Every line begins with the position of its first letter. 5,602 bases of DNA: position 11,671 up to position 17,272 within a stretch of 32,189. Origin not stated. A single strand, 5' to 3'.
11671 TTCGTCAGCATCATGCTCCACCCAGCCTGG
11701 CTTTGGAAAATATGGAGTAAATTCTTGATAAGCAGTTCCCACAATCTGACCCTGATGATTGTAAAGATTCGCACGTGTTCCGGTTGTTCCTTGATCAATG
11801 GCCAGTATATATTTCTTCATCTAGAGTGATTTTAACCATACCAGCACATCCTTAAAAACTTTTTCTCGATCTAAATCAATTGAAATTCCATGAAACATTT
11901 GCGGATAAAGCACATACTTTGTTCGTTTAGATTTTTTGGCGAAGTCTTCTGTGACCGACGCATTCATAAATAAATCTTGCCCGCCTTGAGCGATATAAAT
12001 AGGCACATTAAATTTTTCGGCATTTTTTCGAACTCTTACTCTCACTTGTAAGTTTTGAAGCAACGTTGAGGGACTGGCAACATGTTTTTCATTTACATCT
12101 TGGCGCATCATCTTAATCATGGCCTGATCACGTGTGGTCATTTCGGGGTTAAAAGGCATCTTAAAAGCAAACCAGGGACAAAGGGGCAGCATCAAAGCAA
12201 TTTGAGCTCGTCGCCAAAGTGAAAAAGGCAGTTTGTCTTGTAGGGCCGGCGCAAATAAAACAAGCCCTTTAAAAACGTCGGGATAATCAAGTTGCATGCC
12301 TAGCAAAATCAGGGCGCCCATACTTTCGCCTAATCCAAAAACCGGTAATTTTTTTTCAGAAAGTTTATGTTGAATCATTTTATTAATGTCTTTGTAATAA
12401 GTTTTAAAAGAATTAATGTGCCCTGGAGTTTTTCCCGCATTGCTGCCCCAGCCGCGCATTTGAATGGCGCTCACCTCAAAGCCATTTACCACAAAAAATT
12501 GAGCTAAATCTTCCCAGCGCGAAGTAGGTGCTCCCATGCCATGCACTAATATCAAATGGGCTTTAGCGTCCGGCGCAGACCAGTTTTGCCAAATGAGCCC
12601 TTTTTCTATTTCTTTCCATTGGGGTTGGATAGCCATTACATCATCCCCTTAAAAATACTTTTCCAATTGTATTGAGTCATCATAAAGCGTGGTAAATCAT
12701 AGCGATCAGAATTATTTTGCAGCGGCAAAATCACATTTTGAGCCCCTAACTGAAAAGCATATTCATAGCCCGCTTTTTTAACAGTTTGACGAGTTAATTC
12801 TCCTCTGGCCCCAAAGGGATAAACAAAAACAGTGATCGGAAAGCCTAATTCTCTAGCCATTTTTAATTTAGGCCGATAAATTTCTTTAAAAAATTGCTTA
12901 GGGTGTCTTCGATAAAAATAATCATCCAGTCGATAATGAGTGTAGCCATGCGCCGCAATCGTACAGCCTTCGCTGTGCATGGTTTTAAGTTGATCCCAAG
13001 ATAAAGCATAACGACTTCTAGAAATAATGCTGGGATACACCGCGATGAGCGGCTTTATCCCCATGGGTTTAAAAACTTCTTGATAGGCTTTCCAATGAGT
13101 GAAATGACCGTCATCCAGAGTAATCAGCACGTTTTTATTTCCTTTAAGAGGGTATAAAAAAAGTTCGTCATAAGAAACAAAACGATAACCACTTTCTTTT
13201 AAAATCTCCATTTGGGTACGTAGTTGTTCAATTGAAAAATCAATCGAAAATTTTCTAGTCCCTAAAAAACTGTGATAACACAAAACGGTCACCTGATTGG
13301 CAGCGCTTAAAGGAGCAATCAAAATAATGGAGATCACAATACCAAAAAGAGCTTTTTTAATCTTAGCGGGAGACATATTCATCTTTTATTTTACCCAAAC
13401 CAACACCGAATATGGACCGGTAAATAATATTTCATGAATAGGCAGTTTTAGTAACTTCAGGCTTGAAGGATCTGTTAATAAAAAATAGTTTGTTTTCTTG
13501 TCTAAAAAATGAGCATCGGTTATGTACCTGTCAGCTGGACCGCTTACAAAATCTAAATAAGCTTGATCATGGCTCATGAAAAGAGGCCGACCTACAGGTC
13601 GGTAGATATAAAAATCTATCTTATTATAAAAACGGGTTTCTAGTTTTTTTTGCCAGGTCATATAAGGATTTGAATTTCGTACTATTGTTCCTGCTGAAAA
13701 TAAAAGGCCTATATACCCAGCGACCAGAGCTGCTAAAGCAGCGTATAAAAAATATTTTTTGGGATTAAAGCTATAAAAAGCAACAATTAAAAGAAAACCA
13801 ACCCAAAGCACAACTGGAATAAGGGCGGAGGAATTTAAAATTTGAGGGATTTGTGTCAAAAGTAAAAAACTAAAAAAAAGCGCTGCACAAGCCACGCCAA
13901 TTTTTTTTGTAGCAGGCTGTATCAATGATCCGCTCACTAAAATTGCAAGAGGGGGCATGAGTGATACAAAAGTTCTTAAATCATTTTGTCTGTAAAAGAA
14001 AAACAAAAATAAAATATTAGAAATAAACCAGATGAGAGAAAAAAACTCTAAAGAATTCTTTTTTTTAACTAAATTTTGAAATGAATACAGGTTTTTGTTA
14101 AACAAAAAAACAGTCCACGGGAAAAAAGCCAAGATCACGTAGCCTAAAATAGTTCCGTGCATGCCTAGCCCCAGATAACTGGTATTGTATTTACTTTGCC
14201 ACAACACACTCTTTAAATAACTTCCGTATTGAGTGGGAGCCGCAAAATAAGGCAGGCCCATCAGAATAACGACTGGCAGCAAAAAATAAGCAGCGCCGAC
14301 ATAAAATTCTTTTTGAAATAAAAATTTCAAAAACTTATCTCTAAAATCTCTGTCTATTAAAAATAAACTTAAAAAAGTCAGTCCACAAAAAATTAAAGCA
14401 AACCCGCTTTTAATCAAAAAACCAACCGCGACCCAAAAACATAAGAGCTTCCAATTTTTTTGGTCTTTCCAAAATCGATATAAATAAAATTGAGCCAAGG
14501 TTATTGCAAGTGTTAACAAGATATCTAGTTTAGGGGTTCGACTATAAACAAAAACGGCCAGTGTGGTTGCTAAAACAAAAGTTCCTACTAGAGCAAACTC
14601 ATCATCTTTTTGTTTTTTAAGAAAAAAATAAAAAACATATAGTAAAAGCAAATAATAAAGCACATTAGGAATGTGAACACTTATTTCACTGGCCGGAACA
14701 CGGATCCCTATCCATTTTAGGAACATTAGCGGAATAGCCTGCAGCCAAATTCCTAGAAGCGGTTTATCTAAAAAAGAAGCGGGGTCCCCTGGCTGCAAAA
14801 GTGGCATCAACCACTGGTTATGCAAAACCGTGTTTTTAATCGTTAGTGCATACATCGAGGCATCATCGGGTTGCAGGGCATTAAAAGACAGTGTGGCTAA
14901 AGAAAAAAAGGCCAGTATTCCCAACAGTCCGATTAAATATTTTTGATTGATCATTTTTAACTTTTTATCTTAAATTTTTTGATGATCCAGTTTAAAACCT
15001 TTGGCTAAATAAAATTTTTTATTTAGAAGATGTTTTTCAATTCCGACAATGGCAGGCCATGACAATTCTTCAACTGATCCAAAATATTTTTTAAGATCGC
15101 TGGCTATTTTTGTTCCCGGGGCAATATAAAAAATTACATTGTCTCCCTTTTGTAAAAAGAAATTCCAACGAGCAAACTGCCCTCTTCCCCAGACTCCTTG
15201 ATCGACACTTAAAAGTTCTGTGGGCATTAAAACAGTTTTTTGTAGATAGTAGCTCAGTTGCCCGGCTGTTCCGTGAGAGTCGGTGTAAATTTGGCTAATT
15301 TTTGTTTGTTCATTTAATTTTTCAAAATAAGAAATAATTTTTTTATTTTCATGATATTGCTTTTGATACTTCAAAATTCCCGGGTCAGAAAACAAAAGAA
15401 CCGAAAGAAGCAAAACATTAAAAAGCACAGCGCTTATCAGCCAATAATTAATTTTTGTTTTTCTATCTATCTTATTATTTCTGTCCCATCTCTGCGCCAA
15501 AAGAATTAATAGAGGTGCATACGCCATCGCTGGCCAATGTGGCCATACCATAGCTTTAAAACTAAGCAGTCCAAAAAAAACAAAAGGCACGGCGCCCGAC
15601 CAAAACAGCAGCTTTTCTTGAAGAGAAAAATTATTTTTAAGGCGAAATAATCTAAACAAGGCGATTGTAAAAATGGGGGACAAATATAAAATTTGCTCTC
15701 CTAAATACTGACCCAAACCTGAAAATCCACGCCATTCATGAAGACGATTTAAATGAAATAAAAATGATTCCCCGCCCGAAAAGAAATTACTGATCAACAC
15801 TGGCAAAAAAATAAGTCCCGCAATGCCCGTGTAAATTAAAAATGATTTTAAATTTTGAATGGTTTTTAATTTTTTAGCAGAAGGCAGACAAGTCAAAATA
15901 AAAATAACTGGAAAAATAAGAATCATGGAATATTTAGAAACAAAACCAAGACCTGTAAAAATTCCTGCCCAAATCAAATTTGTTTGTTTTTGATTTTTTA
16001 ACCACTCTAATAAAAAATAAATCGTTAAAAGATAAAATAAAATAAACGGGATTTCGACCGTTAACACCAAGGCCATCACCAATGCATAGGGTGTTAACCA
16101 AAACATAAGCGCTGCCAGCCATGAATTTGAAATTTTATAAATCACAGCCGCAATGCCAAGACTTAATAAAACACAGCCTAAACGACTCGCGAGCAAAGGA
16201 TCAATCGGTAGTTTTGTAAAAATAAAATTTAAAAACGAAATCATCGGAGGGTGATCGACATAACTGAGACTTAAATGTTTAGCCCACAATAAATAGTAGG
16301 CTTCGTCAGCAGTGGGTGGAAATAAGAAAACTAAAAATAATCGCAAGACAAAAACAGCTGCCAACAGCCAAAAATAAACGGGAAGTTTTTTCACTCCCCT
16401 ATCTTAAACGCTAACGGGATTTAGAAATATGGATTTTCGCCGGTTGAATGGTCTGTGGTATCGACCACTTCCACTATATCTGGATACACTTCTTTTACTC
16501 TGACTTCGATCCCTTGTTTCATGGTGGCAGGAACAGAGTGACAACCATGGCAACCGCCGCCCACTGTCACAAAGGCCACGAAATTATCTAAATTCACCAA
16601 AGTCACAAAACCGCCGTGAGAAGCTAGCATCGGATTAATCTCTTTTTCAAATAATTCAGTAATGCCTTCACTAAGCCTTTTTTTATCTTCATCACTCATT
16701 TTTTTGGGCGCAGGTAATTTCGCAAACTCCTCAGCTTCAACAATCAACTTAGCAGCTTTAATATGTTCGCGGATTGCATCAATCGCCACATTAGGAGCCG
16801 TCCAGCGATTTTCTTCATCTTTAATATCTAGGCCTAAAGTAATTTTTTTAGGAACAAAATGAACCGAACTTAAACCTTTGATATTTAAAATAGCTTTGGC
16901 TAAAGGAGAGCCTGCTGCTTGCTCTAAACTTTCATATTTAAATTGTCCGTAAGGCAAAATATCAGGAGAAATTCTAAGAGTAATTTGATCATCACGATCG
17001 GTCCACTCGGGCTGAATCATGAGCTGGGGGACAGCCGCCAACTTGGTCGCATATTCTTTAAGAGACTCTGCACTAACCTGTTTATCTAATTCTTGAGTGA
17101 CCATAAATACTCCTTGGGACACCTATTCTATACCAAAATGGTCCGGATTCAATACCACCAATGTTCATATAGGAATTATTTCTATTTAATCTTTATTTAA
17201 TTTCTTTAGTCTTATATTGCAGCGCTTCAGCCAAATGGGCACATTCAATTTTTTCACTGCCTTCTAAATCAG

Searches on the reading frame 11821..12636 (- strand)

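Call 54: search_protein_families(library=ncbifam, proteins=[window:11821-12636:-], max_evalue=0.00001)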
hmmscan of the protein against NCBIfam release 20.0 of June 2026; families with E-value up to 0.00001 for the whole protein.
window:11821-12636:- (271 aa): 8 families
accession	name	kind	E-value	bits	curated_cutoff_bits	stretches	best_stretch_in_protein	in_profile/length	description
TIGR01738.1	bioH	equivalog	4.5e-12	46.1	206.95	0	23-129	2-97/245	pimeloyl-ACP methyl ester esterase BioH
NF050089.1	i_nPHAscl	equivalog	6e-11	41.9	300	1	24-130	17-117/288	intracellular short-chain-length polyhydroxyalkanoate depolymerase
NF008019.0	PRK10749.1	equivalog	8.8e-09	34.8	362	1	19-144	48-178/335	lysophospholipase L2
TIGR03695.1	menH_SHCHC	equivalog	3.8e-08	33.1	208.55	1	25-127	2-101/252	2-succinyl-6-hydroxy-2,4-cyclohexadiene-1-carboxylate synthase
NF051487.1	bifunc_PcaCD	exception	1e-07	31.4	430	1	24-127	171-268/413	bifunctional 4-carboxymuconolactone decarboxylase/3-oxoadipate enol-lactonase PcaCD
NF052543.1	PhlpBipLPA4030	equivalog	9.2e-07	28.4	450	1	14-224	59-264/312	phospholipase BipL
TIGR03056.1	bchO_mg_che_rel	equivalog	2.3e-06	26.8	172.55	0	24-179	27-177/278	alpha/beta fold hydrolase BchO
NF051488.1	bifunc_PcaDC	exception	7.4e-06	25.3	390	0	22-250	9-233/375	bifunctional 3-oxoadipate enol-lactonase/4-carboxymuconolactone decarboxylase PcaDC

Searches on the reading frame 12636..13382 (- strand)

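Call 54: search_protein_families(library=ncbifam, proteins=[window:12636-13382:-], max_evalue=0.00001)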
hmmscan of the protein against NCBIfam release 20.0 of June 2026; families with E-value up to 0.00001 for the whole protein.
window:12636-13382:- (248 aa): 2 families
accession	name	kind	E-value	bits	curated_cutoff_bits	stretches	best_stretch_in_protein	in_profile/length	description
TIGR03938.2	deacetyl_PgaB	equivalog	4.8e-13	48.2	321.9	1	29-114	1-95/621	poly-beta-1,6-N-acetyl-D-glucosamine N-deacetylase PgaB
TIGR03933.1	PIA_icaB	equivalog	1.6e-06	27.9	248.35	1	50-245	36-239/245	intercellular adhesin biosynthesis polysaccharide N-deacetylase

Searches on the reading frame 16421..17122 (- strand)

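Call 54: search_protein_families(library=ncbifam, proteins=[window:16421-17122:-], max_evalue=0.00001)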
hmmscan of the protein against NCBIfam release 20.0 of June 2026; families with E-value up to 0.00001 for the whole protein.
window:16421-17122:- (233 aa): 3 families
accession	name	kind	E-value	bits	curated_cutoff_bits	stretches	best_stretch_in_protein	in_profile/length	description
TIGR03341.1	YhgI_GntY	equivalog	7.8e-23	81.2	269.35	1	138-233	94-190/190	Fe-S biogenesis protein NfuA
NF008392.0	PRK11190.1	equivalog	3e-19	69.7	268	1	136-232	93-191/192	Fe-S biogenesis protein NfuA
TIGR02000.1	NifU_proper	equivalog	3e-06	26.9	273.3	1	114-220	179-288/290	Fe-S cluster assembly protein NifU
